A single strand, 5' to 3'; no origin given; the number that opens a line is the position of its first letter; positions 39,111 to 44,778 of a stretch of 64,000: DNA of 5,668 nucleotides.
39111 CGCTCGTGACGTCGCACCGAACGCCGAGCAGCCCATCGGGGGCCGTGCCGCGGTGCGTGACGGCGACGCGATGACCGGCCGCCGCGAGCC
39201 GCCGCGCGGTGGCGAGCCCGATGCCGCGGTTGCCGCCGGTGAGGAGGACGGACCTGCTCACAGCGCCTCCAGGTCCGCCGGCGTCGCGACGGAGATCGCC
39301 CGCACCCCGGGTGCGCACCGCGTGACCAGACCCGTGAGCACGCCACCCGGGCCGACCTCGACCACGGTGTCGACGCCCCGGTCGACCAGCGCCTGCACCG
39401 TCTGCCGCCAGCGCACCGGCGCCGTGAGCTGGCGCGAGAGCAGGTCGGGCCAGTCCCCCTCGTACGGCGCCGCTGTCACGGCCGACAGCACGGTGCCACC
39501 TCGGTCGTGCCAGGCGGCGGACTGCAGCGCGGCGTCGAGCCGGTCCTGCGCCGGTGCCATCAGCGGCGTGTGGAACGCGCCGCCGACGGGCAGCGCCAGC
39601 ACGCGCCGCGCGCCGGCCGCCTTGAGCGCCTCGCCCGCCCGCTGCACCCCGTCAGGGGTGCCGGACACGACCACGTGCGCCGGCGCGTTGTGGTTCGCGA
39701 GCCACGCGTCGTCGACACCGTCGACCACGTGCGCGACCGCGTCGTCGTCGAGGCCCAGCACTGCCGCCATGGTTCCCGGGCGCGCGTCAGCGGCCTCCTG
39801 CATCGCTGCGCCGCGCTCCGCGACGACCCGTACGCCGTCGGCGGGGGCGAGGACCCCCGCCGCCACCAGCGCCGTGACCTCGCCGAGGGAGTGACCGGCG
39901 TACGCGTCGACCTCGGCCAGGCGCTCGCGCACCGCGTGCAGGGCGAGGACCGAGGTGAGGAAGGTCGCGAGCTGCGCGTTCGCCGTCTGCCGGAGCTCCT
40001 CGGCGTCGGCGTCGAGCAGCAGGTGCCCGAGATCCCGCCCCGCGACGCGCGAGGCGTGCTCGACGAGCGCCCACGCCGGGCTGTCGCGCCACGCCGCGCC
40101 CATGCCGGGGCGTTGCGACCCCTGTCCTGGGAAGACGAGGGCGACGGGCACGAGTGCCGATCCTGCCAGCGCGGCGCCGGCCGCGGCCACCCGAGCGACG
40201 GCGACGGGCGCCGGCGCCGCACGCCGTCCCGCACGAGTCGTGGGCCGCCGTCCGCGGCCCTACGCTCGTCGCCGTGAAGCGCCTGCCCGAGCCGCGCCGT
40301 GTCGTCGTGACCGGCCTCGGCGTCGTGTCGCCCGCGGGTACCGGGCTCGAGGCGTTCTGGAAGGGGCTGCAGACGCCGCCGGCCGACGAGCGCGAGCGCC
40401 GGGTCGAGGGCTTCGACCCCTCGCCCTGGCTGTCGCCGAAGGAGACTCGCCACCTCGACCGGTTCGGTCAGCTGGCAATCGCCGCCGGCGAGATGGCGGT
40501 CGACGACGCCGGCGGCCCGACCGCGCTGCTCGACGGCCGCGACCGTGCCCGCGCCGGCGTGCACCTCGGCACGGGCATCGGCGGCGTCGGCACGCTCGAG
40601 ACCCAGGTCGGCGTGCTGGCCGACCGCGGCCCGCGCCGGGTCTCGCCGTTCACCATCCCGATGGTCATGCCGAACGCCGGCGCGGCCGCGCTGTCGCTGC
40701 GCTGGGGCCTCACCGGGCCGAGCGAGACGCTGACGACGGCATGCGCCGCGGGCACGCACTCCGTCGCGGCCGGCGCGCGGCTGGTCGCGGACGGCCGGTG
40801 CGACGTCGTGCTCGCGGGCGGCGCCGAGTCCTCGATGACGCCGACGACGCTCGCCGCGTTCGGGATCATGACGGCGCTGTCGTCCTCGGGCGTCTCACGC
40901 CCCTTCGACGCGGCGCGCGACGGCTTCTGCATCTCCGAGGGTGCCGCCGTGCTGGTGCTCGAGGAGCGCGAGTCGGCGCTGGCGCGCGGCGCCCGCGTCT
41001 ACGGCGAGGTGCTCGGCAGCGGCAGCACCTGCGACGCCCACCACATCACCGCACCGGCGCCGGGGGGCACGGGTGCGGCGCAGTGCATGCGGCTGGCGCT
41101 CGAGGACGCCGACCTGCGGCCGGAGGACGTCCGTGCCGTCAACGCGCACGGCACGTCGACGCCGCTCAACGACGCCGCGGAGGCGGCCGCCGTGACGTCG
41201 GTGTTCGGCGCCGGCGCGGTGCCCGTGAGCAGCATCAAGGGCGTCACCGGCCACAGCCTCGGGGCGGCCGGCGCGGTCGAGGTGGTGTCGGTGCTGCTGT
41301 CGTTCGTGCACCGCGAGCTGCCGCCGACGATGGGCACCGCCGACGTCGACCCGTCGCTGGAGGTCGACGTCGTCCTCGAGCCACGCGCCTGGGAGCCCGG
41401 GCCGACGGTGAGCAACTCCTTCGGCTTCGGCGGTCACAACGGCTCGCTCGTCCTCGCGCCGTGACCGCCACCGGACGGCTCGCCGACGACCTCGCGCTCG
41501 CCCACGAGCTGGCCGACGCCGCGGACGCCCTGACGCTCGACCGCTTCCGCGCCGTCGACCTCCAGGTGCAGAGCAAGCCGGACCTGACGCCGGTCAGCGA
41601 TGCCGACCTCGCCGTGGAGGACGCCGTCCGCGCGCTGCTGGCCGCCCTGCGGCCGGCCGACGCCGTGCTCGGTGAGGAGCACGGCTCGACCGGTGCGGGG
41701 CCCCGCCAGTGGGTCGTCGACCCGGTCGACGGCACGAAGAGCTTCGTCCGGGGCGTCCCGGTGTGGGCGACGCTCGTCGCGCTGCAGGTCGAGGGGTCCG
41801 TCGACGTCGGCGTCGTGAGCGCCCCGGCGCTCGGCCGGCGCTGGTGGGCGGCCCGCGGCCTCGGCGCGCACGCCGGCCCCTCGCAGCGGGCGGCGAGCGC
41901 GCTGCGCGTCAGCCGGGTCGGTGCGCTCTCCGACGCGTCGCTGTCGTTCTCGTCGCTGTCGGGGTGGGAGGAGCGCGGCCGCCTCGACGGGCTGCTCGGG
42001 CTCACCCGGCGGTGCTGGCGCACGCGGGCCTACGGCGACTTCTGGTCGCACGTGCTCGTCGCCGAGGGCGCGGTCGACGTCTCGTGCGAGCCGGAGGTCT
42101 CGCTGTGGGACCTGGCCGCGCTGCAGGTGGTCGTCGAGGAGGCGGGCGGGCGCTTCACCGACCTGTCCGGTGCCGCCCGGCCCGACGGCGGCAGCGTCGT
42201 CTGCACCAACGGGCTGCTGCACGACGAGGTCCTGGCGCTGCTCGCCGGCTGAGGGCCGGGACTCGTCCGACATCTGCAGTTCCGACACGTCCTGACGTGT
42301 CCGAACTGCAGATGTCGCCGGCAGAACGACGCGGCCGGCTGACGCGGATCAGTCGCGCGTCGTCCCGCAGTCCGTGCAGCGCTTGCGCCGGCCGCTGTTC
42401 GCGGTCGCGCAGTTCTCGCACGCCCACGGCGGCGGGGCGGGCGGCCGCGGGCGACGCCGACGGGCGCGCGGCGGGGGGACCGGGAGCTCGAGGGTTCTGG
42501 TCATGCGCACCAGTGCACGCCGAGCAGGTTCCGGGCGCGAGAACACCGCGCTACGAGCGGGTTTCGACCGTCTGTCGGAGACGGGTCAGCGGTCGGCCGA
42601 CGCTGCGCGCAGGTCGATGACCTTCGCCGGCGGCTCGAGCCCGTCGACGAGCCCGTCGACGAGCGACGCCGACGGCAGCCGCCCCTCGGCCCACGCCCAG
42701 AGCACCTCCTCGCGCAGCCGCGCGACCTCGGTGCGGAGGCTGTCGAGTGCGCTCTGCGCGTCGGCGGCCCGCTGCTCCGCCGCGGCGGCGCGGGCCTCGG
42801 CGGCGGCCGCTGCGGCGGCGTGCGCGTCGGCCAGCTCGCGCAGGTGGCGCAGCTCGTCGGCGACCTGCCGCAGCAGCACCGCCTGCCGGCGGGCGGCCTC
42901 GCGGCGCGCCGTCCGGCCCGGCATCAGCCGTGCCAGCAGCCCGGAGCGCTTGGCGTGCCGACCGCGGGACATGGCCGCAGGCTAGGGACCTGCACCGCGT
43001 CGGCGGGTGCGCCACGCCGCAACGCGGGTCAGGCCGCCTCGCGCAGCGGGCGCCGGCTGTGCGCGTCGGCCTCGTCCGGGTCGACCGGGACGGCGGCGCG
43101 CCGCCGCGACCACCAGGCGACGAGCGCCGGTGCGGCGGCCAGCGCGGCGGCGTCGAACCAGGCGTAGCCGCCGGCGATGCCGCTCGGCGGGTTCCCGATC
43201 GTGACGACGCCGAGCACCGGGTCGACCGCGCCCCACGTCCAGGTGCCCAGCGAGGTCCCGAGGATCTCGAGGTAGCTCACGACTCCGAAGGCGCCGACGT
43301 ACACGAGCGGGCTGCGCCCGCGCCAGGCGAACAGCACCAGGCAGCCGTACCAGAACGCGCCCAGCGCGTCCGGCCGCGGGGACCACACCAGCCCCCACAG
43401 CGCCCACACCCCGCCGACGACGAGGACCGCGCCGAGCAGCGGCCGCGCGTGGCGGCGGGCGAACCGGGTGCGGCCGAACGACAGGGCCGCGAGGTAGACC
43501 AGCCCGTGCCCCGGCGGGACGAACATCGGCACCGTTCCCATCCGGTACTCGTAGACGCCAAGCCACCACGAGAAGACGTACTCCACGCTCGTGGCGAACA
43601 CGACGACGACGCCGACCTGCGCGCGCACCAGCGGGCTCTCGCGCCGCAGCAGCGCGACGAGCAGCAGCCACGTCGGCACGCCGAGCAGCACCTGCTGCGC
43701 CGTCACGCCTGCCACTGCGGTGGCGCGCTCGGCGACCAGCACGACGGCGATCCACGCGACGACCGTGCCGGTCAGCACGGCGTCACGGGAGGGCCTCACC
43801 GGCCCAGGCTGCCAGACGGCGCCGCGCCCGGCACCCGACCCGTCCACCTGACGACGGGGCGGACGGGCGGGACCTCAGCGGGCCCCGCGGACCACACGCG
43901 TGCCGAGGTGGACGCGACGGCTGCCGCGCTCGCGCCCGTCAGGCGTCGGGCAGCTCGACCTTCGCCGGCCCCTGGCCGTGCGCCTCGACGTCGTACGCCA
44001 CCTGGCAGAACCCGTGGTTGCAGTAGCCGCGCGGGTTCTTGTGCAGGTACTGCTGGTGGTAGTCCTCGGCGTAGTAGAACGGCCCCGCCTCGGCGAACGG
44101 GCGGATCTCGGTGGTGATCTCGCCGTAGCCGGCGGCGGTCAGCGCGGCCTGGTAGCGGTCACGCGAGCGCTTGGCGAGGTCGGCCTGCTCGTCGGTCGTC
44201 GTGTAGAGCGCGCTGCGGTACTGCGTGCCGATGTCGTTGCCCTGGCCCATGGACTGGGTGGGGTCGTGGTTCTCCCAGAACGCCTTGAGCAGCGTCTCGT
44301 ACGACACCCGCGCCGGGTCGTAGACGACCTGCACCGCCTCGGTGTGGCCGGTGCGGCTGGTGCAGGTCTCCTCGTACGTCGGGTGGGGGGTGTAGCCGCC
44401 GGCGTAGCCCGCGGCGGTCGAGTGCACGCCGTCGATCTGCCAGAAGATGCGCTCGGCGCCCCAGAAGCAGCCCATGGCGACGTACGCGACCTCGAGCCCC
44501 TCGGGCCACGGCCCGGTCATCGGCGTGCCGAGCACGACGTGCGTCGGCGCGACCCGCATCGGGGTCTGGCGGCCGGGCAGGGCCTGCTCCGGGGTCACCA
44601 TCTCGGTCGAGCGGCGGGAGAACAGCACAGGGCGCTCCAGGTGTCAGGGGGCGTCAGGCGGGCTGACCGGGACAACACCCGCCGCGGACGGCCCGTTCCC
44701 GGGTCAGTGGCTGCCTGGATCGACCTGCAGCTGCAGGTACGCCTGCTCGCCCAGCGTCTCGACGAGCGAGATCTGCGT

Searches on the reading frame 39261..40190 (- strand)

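Call 18: search_protein_families(library=pfam, proteins=[window:39261-40190:-], max_evalue=0.001)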
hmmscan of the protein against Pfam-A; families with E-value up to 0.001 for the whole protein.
window:39261-40190:- (310 aa): 1 family
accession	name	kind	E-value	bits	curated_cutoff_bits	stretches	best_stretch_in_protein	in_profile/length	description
PF00698.26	Acyl_transf_1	-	8.5e-33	114.6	32.7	1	19-292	3-278/319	Acyl transferase domain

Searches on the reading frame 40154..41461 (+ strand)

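Call 18: search_protein_families(library=pfam, proteins=[window:40154-41461:+], max_evalue=0.001)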
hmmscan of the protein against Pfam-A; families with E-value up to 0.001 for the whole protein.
window:40154-41461:+ (436 aa): 3 families
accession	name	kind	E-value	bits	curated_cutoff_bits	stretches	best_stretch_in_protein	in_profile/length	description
PF00109.32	ketoacyl-synt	-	2.3e-42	145.8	20.8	1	85-275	69-252/252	Beta-ketoacyl synthase, N-terminal domain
PF02801.28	Ketoacyl-synt_C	-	2.7e-36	124.6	20.8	1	283-394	1-117/119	Beta-ketoacyl synthase, C-terminal domain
PF00108.29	Thiolase_N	-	3.1e-06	27.2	26.4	1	178-231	66-118/260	Thiolase, N-terminal domain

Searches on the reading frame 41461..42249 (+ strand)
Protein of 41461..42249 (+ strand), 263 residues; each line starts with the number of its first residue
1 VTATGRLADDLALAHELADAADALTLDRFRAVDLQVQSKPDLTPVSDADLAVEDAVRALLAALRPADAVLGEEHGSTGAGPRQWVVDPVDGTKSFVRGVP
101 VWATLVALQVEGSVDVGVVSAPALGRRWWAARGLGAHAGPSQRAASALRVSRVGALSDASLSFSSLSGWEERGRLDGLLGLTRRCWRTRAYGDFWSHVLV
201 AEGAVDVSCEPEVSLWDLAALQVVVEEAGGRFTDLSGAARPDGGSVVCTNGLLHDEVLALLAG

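Call 53: search_protein_families(library=pfam, proteins=[window:41461-42249:+], max_evalue=0.001)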
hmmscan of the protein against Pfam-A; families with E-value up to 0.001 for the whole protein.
window:41461-42249:+ (263 aa): 1 family
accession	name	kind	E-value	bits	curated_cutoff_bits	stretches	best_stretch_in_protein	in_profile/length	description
PF00459.30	Inositol_P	-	9e-43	147.1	27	1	12-259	7-264/271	Inositol monophosphatase family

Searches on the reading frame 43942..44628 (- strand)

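Call 18: search_protein_families(library=pfam, proteins=[window:43942-44628:-], max_evalue=0.001)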
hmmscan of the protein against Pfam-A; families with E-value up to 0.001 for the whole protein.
window:43942-44628:- (229 aa): 1 family
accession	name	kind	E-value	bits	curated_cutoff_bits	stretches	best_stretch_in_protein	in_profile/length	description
PF01625.27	PMSR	-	5.4e-62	209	23.7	1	48-204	2-153/153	Peptide methionine sulfoxide reductase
